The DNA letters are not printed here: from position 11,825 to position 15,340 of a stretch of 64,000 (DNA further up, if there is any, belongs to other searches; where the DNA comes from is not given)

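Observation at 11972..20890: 2,972-aa secreted giant protein with a modular toxin- or adhesin-like architecture at the end of the RND array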

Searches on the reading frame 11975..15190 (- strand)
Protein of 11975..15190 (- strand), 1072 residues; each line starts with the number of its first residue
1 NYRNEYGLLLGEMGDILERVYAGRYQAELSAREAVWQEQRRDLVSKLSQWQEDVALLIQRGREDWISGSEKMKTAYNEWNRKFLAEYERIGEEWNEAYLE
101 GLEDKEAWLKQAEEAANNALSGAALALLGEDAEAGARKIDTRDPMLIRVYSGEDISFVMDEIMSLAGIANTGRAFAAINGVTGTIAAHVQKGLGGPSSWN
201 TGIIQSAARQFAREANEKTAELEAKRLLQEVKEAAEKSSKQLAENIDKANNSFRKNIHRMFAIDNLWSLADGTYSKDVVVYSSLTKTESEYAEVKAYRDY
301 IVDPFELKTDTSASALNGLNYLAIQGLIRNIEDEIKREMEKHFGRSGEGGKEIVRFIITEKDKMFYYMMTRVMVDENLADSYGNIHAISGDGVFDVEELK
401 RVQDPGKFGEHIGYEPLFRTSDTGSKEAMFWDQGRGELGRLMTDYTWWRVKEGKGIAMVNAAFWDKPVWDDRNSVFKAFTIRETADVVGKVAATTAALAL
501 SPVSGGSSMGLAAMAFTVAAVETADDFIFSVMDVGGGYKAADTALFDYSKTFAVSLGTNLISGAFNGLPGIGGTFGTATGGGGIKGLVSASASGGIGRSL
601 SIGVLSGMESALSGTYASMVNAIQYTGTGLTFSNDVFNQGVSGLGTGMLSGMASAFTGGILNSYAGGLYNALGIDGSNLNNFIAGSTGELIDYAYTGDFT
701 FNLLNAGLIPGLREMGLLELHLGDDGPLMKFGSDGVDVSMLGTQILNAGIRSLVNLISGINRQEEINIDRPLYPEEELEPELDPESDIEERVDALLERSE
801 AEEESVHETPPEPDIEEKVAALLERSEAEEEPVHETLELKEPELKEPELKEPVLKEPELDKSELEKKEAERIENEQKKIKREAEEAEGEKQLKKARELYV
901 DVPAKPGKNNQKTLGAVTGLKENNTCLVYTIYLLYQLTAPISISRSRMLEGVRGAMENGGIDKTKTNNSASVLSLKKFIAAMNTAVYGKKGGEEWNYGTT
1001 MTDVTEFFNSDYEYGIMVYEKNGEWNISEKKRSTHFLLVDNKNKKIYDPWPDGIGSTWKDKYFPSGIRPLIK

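Call 53: predict_structure(alignment_id=A3)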
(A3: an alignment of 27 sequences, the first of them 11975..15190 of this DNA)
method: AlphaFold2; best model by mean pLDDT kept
length: 1072 residues; sequences in the alignment: 27
mean_pLDDT: 49.4   pTM: 0.34
mean pLDDT of the five models: 49.4, 47.3, 46.8, 46.2, 43.3
residues with pLDDT >= 90: 4; 70-90: 206; 50-70: 241; < 50: 621
segments of 3 or more residues with pLDDT < 50: 1-8, 119-202, 347-399, 488-520, 567-582, 592-600, 640-718, 720-860, 891-1072
pLDDT, mean of each block of 10 residues (from residue 1): 40 61 61 64 71 68 71 76 73 59 52 49 40 32 28 39 39 36 34 34 51 62 68 74 84 85 80 86 75 88 75 65 72 80 61 40 38 33 34 38 75 80 71 85 87 79 72 60 53 35 29 41 57 56 62 60 51 34 51 44 51 58 56 53 41 36 34 33 36 36 40 40 37 29 27 24 23 27 31 32 32 41 37 29 34 33 61 79 65 42 32 32 33 34 39 37 32 39 36 27 31 36 34 41 43 33 35 29
secondary structure, 60 per line:
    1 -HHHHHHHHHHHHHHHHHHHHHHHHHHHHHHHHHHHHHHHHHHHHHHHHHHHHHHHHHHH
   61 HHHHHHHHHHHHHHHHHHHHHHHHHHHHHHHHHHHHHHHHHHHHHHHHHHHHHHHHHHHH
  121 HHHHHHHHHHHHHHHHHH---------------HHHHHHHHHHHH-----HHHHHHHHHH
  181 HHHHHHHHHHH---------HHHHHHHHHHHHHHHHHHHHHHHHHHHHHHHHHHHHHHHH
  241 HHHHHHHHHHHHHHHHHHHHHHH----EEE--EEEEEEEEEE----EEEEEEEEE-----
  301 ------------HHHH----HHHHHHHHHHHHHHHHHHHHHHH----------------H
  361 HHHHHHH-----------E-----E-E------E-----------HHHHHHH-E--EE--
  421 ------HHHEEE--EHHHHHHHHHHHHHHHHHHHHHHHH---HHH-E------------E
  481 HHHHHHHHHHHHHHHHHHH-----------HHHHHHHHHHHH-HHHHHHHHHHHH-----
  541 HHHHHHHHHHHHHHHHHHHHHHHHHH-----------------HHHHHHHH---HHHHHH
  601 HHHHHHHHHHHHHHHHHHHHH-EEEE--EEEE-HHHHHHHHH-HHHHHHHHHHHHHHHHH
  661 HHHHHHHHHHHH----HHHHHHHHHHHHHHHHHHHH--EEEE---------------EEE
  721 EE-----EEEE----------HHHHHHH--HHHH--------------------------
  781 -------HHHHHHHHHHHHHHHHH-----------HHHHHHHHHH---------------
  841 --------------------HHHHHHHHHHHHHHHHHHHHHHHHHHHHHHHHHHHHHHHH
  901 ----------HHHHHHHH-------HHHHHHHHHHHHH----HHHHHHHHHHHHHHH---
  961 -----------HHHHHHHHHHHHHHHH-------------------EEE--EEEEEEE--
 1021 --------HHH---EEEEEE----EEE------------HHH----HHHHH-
elements in order (helices of 4 or more, strands of 3 or more residues): H2-138 H154-165 H171-191 H201-263 E268-270 E273-282 E287-295 H313-316 H321-343 H360-367 H406-412 E430-432 H436-459 H481-499 H511-522 H524-535 H541-566 H584-591 H595-621 E623-626 E629-632 H634-642 H644-672 H677-696 E699-702 E718-722 E728-731 H742-748 H751-754 H788-804 H816-825 H861-900 H911-918 H926-938 H943-957 H972-987 E1007-1009 E1012-1018 E1035-1040 E1045-1047 H1067-1071

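Call 75: fold_search(model_id=the predicted structure, library=pdb)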
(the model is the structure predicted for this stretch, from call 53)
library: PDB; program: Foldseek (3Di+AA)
matches with E <= 10: 47; with E <= 0.001: 0
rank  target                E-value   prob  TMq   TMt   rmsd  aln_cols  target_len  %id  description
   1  9gm7_C                1.4e+00  0.06  0.06  0.11  39.2       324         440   12  MukBEF in a nucleotide-bound state with open neck gate (monomer) (released 2025-03-26)
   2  6grj_A                1.9e+00  0.06  0.05  0.12  39.4       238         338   12  Structure of the AhlB pore of the tripartite alpha-pore forming toxin, AHL, from Aeromonas hydrophila. (released 2019-07-03)
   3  4m5b                  2.0e+00  0.18  0.09  0.34  11.7       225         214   12  Crystal Structure of an Truncated Transition Metal Transporter (released 2014-03-26)
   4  6h2f_A                2.2e+00  0.06  0.05  0.13  37.4       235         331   11  Structure of the pre-pore AhlB of the tripartite alpha-pore forming toxin, AHL, from Aeromonas hydrophila. (released 2019-07-10)
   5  4tkr_B                2.6e+00  0.12  0.08  0.31  13.6       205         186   11  Native-SAD phasing for ThiT from Listeria monocytogenes serovar. (released 2014-06-18)
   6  6grj_H                2.6e+00  0.04  0.05  0.12  38.8       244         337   14  Structure of the AhlB pore of the tripartite alpha-pore forming toxin, AHL, from Aeromonas hydrophila. (released 2019-07-03)
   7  8gz2_B                3.2e+00  0.04  0.06  0.05  27.6       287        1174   10  Cryo-EM structure of human NaV1.6/beta1/beta2-4,9-anhydro-tetrodotoxin (released 2023-03-08)
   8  8t05_A                3.7e+00  0.08  0.05  0.19  12.4       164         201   15  Structure of Ciona Myomaker bound to Fab1A1 (released 2023-09-27)
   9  7w9t_A                3.7e+00  0.02  0.05  0.04  26.5       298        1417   10  Cryo-EM structure of human Nav1.7(E406K) in complex with auxiliary beta subunits, huwentoxin-IV and saxitoxin (S6IV al (released 2022-05-25)
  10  8tdk_A                3.9e+00  0.04  0.07  0.14  29.0       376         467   10  Cryo-EM structure of AtMSL10-G556V (released 2023-10-18)
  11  7e8p_D                4.4e+00  0.08  0.06  0.10  10.0       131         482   11  Crystal structure of a Flavin-dependent Monooxygenase HadA wild type complexed with reduced FAD and 4-nitrophenol (released 2021-07-21)
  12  9cf8_G                4.4e+00  0.07  0.05  0.20  25.5       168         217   15  Cryo-EM structure of human kidney V-ATPase state 1 (released 2025-08-06)
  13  4tkr_A                4.8e+00  0.08  0.09  0.31  13.7       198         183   10  Native-SAD phasing for ThiT from Listeria monocytogenes serovar. (released 2014-06-18)
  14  1yuc_B                4.8e+00  0.07  0.09  0.25  11.6       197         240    9  Human Nuclear Receptor Liver Receptor Homologue-1, LRH-1, Bound to Phospholipid and a Fragment of Human SHP (released 2005-03-01)
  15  6jhm_D                5.3e+00  0.08  0.06  0.11  10.5       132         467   11  Crystal structure of Flavin-dependent Monooxygenase HadA (released 2019-11-06)
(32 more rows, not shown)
